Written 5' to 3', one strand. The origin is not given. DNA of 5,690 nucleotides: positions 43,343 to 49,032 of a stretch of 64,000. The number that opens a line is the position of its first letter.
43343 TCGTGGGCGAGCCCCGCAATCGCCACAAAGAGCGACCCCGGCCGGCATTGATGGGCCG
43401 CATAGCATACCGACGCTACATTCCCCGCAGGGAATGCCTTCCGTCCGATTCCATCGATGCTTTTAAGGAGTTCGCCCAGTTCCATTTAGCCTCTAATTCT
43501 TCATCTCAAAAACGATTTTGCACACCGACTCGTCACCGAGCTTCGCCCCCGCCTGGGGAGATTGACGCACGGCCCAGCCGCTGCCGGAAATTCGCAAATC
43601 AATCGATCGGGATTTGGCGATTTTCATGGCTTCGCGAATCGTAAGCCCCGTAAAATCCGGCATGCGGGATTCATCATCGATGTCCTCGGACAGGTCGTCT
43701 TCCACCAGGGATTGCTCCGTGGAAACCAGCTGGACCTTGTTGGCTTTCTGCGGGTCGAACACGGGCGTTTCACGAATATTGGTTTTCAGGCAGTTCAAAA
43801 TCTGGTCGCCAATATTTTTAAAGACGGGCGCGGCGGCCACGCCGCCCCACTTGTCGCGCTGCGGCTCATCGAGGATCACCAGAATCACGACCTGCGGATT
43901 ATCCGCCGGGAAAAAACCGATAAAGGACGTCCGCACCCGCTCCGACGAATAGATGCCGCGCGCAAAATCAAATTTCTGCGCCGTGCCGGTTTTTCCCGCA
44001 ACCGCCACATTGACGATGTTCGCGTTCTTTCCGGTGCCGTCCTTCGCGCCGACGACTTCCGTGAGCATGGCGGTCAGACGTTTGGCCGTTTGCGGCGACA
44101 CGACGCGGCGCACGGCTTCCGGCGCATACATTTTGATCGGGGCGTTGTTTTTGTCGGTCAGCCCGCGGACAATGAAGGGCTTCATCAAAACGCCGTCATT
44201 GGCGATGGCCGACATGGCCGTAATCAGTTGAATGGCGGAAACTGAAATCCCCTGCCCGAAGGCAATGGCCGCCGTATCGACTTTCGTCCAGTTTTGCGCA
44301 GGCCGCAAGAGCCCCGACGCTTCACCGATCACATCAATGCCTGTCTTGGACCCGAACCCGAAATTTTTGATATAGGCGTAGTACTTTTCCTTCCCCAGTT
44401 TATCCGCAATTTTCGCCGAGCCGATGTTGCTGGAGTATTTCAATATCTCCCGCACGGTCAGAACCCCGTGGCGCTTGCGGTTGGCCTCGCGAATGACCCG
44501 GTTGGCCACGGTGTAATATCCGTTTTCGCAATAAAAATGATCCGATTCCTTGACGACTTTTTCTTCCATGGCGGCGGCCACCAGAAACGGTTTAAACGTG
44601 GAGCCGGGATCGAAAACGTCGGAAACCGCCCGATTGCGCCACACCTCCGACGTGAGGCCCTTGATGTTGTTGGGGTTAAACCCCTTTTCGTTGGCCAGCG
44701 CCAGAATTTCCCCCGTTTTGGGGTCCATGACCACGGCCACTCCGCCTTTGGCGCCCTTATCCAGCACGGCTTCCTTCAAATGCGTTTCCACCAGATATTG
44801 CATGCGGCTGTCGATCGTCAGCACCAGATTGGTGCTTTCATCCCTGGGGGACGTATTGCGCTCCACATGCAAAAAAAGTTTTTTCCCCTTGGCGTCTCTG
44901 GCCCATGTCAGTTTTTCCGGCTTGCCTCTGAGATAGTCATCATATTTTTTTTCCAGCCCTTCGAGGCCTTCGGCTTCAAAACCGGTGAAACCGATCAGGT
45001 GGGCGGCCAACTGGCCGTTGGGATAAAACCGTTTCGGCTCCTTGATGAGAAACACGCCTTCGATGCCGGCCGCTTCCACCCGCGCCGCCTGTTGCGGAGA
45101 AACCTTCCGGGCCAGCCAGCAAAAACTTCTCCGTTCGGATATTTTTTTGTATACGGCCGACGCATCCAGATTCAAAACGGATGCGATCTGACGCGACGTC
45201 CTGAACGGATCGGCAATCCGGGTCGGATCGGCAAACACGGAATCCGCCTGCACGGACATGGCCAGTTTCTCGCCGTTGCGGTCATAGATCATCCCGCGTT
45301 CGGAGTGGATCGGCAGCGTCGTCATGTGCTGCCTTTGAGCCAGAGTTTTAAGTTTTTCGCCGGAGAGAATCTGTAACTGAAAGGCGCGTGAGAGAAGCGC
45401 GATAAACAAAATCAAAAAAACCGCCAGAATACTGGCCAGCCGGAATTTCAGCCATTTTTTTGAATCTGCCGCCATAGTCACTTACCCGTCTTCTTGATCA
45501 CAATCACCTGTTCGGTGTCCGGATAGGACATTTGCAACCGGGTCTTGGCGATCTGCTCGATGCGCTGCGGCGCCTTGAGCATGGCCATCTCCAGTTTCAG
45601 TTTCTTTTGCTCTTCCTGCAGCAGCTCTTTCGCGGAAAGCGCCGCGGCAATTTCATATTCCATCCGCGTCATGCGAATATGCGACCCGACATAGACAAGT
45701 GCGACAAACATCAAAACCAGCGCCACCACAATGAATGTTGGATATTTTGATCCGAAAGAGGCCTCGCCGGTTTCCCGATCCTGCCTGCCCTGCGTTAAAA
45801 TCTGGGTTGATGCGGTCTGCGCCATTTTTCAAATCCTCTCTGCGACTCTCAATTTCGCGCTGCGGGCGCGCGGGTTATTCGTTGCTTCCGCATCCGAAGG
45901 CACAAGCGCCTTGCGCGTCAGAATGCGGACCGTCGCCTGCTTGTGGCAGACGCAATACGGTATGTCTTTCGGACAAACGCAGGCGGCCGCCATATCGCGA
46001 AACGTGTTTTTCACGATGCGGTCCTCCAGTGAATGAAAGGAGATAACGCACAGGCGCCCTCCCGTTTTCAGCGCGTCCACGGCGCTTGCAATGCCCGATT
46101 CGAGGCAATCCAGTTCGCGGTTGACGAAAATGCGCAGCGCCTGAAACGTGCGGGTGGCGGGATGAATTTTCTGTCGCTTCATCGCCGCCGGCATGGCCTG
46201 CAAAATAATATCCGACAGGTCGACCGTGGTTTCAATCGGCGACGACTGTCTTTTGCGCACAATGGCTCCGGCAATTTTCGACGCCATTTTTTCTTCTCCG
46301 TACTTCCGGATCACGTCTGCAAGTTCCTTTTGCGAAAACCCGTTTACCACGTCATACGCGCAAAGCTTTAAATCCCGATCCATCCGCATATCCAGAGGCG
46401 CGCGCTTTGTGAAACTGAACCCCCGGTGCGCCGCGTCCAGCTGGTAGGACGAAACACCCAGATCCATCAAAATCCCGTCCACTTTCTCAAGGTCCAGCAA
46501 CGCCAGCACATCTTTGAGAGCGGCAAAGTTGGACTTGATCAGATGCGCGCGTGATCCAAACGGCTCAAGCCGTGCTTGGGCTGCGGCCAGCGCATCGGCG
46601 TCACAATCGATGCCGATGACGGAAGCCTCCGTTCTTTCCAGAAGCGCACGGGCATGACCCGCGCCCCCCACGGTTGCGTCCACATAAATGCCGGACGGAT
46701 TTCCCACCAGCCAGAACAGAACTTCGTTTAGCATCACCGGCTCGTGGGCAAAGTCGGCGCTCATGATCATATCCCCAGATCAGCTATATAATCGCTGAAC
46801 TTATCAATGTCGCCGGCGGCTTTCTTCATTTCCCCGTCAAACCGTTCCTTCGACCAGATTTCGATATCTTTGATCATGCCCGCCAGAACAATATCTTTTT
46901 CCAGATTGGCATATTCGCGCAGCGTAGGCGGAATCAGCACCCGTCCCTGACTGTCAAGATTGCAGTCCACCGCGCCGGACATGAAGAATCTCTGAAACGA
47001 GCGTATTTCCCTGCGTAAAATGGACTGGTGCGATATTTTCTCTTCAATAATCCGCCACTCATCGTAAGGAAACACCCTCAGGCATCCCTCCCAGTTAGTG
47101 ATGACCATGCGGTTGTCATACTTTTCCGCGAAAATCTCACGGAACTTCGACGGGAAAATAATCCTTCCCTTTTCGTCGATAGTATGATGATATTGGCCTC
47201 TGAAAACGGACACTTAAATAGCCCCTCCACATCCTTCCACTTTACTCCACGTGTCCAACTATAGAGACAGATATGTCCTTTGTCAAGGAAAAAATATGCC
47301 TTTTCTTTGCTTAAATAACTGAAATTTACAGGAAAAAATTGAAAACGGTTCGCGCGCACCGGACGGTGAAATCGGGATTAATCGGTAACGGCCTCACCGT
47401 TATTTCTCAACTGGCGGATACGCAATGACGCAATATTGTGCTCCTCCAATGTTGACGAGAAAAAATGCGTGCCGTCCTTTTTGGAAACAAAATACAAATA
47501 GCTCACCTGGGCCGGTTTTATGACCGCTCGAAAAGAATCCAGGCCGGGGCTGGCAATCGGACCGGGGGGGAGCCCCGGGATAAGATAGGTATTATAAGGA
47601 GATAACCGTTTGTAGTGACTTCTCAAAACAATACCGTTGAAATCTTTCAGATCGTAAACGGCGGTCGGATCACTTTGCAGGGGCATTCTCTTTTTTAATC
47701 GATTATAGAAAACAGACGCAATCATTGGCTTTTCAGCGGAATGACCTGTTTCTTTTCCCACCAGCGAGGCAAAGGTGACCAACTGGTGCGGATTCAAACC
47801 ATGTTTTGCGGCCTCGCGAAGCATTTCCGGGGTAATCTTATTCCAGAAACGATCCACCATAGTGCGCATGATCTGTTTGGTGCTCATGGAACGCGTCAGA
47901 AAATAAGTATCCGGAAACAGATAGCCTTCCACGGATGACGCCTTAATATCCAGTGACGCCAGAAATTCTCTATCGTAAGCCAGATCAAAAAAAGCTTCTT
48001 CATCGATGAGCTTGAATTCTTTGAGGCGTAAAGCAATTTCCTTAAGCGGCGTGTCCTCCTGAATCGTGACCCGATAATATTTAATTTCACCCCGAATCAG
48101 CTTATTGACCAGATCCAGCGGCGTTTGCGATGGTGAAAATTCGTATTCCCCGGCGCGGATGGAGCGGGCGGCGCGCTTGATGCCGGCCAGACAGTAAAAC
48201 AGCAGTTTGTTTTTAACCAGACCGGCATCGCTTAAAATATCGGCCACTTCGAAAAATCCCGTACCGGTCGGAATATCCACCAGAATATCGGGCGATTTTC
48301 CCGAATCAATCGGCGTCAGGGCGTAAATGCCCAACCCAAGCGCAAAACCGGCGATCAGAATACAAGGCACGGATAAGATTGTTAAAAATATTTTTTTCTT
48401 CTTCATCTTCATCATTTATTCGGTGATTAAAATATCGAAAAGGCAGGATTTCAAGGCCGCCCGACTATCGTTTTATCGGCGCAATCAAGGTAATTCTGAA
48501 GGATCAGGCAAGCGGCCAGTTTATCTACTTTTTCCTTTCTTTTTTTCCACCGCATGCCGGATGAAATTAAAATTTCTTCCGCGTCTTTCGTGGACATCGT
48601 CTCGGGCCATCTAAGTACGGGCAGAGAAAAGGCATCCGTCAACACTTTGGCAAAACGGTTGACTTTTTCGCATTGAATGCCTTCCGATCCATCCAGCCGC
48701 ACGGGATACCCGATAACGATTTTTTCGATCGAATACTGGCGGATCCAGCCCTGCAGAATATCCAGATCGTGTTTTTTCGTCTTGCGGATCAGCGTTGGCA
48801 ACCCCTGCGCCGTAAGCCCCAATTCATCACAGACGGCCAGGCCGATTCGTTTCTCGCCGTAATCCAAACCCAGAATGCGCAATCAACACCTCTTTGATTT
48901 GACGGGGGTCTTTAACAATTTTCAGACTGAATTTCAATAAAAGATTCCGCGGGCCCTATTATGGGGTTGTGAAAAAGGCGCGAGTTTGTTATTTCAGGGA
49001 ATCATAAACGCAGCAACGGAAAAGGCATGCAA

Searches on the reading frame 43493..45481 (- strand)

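Call 69: search_protein_families(library=pfam, proteins=[window:43493-45481:-])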
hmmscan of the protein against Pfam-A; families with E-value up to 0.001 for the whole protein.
window:43493-45481:- (662 aa): 4 families
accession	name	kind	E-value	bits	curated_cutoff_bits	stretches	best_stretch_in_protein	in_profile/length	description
PF00905.27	Transpeptidase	-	1.1e-87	294.4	22.1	1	247-557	1-297/299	Penicillin binding protein transpeptidase domain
PF03717.20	PBP_dimer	-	6.2e-21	76.1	24.4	1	58-201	2-175/180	Penicillin-binding Protein dimerisation domain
PF03793.24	PASTA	-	1.6e-07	31.6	23.2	1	606-650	2-54/64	PASTA domain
PF21922.1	PBP_dimer_2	-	2.3e-06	28.2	27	1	150-195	24-68/83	Penicillin binding protein A dimerisation domain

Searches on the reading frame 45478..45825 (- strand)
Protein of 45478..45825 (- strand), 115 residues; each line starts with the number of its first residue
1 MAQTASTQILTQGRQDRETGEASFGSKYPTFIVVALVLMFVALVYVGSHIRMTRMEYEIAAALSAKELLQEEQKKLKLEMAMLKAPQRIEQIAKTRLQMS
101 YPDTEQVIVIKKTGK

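Call 69: search_protein_families(library=pfam, proteins=[window:45478-45825:-])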
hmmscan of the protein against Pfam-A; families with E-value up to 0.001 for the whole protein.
window:45478-45825:- (115 aa): 2 families
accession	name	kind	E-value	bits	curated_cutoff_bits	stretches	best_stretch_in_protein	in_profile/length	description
PF04999.18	FtsL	-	9.6e-11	42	22.9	1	27-111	14-96/97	Cell division protein FtsL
PF04977.20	DivIC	-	6.4e-08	32.7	28.9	1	35-109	2-76/80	Septum formation initiator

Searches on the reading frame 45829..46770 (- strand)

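Call 69: search_protein_families(library=pfam, proteins=[window:45829-46770:-])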
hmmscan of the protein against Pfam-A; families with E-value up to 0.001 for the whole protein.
window:45829-46770:- (313 aa): 2 families
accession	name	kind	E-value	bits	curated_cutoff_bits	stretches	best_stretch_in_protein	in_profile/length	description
PF01795.25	Methyltransf_5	-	6.6e-119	397.4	27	1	7-313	2-309/309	MraW methylase family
PF13649.12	Methyltransf_25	-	7e-05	23.9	27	1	31-86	3-59/97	Methyltransferase domain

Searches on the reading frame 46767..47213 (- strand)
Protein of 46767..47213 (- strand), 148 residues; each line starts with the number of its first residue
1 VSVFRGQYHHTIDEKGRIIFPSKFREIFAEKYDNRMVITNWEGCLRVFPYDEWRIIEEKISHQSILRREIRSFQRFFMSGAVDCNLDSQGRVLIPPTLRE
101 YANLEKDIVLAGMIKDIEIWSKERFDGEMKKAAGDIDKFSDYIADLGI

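Call 69: search_protein_families(library=pfam, proteins=[window:46767-47213:-])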
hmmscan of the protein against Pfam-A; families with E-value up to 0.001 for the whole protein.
window:46767-47213:- (148 aa): 1 family
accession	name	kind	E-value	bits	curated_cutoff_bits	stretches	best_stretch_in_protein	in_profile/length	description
PF02381.23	MraZ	-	9e-31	106.1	23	2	77-128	1-52/72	MraZ protein, putative antitoxin-like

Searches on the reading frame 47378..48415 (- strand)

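Call 68: search_protein_families(library=pfam, proteins=[window:47378-48415:-])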
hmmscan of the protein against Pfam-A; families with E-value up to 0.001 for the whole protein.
window:47378-48415:- (345 aa): 1 family
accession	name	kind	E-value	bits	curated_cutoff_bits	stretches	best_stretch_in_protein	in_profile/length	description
PF02618.21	YceG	-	5.5e-85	285.6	32.4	1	46-328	1-271/275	YceG-like family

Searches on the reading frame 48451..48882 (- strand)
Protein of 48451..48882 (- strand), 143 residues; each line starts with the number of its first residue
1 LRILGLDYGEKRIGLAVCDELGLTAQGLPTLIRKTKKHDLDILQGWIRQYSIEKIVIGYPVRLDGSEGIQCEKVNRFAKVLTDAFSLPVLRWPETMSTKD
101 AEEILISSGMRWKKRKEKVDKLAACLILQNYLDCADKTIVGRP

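Call 68: search_protein_families(library=pfam, proteins=[window:48451-48882:-])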
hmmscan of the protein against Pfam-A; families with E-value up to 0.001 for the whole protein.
window:48451-48882:- (143 aa): 1 family
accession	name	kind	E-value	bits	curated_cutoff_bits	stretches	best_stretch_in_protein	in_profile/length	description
PF03652.20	RuvX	-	4.1e-44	150.6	29.2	1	1-133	1-133/134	Holliday junction resolvase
